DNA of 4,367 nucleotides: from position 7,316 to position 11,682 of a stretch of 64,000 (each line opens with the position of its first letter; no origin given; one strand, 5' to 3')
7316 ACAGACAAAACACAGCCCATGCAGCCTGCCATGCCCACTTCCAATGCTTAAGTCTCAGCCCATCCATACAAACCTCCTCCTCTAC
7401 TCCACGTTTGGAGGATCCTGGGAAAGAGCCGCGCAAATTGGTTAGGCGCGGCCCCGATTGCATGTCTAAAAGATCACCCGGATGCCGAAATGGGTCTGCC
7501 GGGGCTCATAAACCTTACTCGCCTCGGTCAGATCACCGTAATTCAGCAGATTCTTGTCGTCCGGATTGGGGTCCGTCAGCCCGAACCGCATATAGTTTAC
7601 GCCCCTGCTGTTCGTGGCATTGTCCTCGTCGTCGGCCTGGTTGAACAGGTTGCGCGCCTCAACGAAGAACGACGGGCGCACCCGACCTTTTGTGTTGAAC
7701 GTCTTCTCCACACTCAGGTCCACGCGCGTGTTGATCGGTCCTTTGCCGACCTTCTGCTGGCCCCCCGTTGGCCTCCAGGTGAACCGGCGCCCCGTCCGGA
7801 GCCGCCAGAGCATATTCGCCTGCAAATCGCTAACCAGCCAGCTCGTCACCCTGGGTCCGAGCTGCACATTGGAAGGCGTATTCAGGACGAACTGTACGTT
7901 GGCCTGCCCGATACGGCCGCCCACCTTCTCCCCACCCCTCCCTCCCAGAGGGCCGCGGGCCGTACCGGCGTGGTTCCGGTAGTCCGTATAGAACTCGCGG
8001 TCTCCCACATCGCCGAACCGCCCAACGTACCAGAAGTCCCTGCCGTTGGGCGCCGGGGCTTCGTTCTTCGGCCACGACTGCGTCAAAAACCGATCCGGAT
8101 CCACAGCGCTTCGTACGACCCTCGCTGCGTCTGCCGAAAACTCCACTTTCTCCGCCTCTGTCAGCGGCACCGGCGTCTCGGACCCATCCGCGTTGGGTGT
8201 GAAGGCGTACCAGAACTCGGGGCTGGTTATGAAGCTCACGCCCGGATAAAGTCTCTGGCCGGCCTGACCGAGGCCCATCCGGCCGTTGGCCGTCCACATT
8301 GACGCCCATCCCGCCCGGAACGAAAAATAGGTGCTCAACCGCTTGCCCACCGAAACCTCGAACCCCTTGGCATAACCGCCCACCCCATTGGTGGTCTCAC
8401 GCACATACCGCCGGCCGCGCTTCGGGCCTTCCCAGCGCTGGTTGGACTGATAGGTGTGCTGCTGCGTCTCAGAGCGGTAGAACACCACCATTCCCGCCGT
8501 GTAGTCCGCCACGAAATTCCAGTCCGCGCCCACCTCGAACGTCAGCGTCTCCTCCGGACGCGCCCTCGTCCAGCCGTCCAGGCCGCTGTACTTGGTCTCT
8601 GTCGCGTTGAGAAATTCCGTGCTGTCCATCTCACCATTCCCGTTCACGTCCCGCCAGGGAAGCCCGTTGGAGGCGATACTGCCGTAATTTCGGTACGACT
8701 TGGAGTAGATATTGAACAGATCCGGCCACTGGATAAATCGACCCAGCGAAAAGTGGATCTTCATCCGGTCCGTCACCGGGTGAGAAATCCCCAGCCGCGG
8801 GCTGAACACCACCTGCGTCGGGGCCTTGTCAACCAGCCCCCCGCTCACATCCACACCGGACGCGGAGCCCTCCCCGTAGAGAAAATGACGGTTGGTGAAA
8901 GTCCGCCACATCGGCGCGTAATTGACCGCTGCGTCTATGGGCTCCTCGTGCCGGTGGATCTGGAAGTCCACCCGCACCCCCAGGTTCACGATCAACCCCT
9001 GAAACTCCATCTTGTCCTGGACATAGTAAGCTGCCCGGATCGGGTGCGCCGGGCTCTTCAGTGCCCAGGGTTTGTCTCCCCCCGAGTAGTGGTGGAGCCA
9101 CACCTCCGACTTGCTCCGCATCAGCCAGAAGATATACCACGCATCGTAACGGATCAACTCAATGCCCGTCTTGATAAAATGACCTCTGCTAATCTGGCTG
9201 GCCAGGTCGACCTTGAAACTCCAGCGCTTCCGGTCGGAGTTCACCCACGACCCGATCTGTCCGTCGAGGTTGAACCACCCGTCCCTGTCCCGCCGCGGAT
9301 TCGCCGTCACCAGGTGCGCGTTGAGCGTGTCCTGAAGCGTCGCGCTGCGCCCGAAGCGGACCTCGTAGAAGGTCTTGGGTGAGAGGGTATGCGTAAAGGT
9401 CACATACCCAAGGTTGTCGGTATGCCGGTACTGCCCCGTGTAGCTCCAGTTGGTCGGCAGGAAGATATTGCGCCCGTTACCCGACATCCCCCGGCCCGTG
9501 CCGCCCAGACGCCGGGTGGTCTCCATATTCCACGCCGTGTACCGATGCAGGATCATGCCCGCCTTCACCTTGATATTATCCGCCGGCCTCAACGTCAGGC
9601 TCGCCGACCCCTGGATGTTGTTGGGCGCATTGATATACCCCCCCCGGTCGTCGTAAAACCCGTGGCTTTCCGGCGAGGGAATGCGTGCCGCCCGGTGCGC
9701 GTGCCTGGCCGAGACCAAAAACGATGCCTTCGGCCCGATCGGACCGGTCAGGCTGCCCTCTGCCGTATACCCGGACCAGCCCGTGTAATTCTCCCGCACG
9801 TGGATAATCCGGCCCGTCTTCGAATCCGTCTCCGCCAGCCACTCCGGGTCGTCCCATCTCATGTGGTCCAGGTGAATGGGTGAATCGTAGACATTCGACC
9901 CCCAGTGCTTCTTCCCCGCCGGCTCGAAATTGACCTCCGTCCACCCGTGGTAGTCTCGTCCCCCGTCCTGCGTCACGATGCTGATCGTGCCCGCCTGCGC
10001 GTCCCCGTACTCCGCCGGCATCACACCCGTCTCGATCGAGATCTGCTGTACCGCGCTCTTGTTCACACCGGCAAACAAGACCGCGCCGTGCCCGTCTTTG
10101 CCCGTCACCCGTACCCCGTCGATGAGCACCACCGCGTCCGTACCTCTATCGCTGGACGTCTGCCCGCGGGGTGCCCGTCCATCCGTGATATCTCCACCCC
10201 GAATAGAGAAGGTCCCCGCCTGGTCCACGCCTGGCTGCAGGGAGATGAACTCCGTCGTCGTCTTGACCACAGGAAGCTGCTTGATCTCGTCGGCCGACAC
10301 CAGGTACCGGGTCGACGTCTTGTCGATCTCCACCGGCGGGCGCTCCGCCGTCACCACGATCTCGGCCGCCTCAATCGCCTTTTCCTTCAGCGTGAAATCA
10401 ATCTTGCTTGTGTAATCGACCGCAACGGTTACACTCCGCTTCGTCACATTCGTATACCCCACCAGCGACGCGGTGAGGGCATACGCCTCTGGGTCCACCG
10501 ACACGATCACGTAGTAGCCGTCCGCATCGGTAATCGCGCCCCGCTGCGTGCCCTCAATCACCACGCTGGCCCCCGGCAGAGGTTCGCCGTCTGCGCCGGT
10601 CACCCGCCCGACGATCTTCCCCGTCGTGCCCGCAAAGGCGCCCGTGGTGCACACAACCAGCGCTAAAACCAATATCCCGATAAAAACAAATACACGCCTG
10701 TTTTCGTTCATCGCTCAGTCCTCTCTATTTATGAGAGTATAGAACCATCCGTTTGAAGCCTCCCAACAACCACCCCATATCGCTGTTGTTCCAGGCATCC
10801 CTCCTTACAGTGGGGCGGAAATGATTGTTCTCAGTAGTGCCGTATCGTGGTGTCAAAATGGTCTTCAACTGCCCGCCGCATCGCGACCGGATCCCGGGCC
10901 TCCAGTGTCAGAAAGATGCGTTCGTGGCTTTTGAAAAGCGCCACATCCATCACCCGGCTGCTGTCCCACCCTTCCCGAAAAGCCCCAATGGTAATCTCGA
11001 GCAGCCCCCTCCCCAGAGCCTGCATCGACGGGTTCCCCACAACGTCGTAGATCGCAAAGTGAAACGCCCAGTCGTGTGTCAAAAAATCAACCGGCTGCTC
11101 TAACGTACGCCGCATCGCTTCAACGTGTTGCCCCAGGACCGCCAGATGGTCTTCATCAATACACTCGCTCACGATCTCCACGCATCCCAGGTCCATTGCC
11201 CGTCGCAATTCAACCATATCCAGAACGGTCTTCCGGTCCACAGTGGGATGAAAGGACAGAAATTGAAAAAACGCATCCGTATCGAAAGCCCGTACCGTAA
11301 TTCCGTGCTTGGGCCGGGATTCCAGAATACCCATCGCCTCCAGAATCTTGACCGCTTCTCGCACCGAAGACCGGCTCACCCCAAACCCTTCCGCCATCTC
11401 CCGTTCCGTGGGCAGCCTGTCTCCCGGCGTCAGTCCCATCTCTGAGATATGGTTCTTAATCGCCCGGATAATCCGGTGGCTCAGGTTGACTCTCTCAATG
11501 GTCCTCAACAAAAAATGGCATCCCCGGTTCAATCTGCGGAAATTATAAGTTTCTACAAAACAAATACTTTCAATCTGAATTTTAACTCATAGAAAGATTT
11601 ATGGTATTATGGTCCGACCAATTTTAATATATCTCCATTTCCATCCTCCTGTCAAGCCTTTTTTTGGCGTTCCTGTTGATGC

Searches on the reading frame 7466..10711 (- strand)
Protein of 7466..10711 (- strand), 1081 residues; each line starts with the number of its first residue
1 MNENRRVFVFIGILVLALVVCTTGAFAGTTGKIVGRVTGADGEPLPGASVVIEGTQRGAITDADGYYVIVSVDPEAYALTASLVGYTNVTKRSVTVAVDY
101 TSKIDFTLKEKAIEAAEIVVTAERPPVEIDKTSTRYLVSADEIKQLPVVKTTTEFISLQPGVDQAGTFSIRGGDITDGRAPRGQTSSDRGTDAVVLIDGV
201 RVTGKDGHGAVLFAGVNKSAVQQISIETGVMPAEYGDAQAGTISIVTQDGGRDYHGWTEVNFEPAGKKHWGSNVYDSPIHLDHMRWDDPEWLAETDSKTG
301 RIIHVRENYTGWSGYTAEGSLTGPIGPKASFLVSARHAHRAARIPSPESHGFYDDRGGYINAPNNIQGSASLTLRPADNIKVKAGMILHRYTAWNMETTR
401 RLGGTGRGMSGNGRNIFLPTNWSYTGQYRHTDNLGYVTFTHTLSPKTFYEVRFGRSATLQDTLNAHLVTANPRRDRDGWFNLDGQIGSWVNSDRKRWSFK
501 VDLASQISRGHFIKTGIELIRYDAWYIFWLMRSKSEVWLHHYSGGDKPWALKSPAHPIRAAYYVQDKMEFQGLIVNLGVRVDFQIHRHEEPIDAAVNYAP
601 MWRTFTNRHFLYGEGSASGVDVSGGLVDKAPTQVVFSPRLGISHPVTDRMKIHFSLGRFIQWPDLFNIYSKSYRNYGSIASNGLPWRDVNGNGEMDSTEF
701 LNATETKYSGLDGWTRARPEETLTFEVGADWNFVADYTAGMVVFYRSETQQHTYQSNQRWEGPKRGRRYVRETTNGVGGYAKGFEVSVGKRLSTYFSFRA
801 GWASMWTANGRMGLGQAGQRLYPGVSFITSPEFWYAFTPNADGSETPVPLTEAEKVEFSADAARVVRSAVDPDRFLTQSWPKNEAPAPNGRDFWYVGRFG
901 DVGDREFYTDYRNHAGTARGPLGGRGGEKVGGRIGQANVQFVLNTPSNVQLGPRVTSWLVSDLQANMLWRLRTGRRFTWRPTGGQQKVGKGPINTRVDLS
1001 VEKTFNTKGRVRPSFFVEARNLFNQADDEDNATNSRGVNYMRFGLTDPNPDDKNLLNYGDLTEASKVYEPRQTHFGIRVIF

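Call 73: search_protein_families(library=pfam, proteins=[window:7466-10711:-], max_evalue=0.00001)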
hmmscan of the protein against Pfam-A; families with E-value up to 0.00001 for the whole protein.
window:7466-10711:- (1081 aa): 3 families
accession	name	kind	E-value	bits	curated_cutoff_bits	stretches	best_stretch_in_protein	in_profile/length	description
PF13620.12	CarboxypepD_reg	-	2.3e-19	70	32.3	1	33-109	2-82/82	Carboxypeptidase regulatory-like domain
PF13715.12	CarbopepD_reg_2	-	1.4e-18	67.1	32.2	1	34-120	2-88/88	CarboxypepD_reg-like domain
PF07715.20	Plug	-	6.5e-07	30.3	23.9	1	131-241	5-105/107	TonB-dependent Receptor Plug Domain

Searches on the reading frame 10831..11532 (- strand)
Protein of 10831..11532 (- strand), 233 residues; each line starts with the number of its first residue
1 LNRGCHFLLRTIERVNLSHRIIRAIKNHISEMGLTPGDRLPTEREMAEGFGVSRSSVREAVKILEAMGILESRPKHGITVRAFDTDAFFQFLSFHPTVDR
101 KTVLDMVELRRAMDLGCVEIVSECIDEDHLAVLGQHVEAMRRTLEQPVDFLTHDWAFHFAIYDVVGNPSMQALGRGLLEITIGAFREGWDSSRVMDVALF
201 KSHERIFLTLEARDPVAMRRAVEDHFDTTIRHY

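Call 73: search_protein_families(library=pfam, proteins=[window:10831-11532:-], max_evalue=0.00001)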
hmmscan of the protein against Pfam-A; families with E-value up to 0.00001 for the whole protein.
window:10831-11532:- (233 aa): 2 families
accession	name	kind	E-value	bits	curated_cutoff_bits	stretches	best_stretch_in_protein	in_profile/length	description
PF07729.17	FCD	-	5.5e-19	69.2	24.3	1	105-227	1-124/125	FCD domain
PF00392.27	GntR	-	2.1e-18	66.2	27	1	18-80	2-64/64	Bacterial regulatory proteins, gntR family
